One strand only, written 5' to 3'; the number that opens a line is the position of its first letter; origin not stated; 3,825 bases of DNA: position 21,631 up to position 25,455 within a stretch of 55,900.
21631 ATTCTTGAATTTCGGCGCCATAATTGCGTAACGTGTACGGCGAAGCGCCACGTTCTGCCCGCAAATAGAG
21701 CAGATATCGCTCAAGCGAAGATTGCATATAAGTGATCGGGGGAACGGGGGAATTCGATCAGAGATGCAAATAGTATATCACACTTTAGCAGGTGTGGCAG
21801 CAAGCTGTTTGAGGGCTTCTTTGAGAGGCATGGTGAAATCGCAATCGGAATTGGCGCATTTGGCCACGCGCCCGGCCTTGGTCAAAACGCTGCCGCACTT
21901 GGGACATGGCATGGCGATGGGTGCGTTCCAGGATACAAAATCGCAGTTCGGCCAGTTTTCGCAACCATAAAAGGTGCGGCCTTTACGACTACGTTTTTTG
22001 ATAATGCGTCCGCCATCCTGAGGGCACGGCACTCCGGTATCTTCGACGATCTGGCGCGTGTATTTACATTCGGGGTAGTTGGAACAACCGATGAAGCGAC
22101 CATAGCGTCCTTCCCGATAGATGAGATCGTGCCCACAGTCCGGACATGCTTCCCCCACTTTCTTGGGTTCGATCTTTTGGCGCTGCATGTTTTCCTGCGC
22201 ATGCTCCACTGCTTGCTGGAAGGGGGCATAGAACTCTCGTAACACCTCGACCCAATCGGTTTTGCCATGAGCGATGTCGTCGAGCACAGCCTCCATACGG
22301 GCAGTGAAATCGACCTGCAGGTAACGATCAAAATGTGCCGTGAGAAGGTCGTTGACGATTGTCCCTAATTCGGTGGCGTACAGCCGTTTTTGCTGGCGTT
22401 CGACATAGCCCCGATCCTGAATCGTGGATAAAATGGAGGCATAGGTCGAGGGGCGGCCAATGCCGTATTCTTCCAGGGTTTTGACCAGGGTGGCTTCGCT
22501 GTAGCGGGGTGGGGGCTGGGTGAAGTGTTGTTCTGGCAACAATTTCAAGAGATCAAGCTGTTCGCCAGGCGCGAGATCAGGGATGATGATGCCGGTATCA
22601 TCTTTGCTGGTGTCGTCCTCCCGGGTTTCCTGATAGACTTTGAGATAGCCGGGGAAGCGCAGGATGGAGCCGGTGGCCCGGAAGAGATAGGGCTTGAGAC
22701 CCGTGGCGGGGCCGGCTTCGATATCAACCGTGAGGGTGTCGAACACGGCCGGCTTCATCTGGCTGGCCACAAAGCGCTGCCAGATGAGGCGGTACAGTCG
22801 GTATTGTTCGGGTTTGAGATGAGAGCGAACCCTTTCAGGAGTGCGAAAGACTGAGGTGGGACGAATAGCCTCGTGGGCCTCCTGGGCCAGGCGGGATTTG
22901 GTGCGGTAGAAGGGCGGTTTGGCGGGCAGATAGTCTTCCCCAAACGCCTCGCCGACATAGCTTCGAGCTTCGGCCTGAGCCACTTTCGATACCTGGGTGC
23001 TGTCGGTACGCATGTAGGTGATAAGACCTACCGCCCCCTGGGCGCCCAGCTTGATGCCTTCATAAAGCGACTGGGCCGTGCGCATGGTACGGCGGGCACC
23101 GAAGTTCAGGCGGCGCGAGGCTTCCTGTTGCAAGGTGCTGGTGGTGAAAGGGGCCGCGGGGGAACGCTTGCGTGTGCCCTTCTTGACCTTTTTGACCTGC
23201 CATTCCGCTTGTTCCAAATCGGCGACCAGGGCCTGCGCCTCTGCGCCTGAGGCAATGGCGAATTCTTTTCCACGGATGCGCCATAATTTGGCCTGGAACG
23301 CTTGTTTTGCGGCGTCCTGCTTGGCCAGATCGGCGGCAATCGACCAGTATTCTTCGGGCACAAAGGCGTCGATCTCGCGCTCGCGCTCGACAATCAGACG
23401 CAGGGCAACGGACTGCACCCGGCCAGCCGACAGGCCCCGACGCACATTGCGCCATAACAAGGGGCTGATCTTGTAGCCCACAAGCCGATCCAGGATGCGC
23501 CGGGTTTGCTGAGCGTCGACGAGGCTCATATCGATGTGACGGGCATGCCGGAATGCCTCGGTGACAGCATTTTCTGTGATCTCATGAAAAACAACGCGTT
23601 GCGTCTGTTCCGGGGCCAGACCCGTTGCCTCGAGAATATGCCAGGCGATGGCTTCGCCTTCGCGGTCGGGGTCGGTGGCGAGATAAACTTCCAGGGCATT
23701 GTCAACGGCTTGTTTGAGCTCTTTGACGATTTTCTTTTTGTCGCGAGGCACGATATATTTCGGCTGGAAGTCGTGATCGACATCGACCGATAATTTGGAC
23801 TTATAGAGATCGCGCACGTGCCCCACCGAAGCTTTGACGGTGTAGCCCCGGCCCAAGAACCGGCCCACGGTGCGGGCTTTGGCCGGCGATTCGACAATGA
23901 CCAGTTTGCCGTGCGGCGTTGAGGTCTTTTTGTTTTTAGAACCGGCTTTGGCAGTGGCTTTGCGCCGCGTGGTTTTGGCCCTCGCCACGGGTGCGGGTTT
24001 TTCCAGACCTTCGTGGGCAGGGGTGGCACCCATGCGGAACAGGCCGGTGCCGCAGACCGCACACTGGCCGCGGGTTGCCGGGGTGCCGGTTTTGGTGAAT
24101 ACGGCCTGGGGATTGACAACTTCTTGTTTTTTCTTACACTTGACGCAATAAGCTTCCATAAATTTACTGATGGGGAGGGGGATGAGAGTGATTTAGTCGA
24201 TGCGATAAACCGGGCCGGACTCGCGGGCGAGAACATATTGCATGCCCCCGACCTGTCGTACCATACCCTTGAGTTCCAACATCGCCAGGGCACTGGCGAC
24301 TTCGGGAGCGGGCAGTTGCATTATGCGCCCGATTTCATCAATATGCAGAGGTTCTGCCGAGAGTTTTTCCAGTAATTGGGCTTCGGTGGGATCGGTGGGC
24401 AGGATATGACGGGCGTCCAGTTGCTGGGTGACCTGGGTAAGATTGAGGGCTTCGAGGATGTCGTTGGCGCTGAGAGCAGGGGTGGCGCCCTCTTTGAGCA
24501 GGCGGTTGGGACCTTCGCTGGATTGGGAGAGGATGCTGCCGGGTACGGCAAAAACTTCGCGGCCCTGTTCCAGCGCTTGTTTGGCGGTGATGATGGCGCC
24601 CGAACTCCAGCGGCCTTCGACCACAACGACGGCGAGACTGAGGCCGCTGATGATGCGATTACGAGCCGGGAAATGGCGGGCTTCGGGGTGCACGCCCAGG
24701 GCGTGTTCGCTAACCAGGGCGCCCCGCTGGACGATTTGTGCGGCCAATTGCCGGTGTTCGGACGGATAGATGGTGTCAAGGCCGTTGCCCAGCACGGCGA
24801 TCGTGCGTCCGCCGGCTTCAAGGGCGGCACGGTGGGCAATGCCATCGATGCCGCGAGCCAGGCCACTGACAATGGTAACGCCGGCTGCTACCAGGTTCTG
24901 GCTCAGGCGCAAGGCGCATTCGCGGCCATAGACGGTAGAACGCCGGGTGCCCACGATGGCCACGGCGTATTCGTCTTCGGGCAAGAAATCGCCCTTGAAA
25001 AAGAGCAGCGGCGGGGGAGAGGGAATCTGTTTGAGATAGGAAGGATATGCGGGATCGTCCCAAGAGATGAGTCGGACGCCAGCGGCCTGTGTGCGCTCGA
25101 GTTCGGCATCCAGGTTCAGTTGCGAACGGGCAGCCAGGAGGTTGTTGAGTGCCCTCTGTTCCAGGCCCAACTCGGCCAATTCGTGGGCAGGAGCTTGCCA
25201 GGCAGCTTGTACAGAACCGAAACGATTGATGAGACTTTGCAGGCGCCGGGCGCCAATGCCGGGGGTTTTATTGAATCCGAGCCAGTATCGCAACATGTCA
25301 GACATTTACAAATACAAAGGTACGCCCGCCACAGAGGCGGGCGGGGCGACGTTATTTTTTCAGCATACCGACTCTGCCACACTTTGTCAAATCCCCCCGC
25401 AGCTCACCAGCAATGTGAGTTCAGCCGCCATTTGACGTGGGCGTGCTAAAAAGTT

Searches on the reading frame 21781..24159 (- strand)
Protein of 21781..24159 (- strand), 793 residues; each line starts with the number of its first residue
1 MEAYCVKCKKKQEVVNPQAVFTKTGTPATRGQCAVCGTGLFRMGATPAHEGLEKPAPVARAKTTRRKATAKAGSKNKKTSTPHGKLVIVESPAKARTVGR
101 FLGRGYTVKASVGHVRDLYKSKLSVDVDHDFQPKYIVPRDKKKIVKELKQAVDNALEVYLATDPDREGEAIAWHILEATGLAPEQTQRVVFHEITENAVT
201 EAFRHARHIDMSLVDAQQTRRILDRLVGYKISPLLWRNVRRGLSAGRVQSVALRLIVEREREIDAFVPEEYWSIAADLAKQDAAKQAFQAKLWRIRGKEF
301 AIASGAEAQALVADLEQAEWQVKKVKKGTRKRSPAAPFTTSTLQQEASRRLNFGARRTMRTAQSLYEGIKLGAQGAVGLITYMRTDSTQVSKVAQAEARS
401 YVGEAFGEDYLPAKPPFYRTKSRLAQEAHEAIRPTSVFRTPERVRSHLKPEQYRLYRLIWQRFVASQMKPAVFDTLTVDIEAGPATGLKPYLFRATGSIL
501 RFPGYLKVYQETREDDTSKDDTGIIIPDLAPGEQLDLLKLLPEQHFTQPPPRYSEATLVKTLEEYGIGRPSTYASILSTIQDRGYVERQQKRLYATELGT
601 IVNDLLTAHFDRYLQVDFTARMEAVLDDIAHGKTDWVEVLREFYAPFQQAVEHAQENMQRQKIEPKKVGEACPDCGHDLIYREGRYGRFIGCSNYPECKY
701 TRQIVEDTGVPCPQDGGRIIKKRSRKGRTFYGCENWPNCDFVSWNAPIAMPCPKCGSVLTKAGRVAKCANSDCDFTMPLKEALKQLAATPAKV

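Call 51: search_protein_families(library=pfam, proteins=[window:21781-24159:-], max_evalue=0.001)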
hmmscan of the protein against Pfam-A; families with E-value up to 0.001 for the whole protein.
window:21781-24159:- (793 aa): 4 families
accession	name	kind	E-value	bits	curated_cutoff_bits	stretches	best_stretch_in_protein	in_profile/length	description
PF01131.25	Topoisom_bac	-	9.4e-127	423.8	35.1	1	209-640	2-410/411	DNA topoisomerase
PF01396.24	Zn_ribbon_Top1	-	2.2e-29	101.4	32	2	670-704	2-36/39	Topoisomerase DNA binding C4 zinc finger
PF01751.28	Toprim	-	2.9e-21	75.9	23.1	1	85-194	1-96/96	Toprim domain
PF18930.5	DUF5679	-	1.9e-14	53.9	27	1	4-43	1-40/40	Domain of unknown function (DUF5679)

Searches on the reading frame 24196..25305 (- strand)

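Call 51: search_protein_families(library=pfam, proteins=[window:24196-25305:-], max_evalue=0.001)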
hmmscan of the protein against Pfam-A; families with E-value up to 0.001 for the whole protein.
window:24196-25305:- (370 aa): 2 families
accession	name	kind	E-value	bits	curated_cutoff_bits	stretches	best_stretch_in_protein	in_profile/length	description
PF02481.21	DNA_processg_A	-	1.2e-76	257.1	29.6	1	73-276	3-209/212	DNA recombination-mediator protein A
PF17782.7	DprA_WH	-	4.8e-15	55.8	22.9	1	302-354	8-60/61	DprA winged helix domain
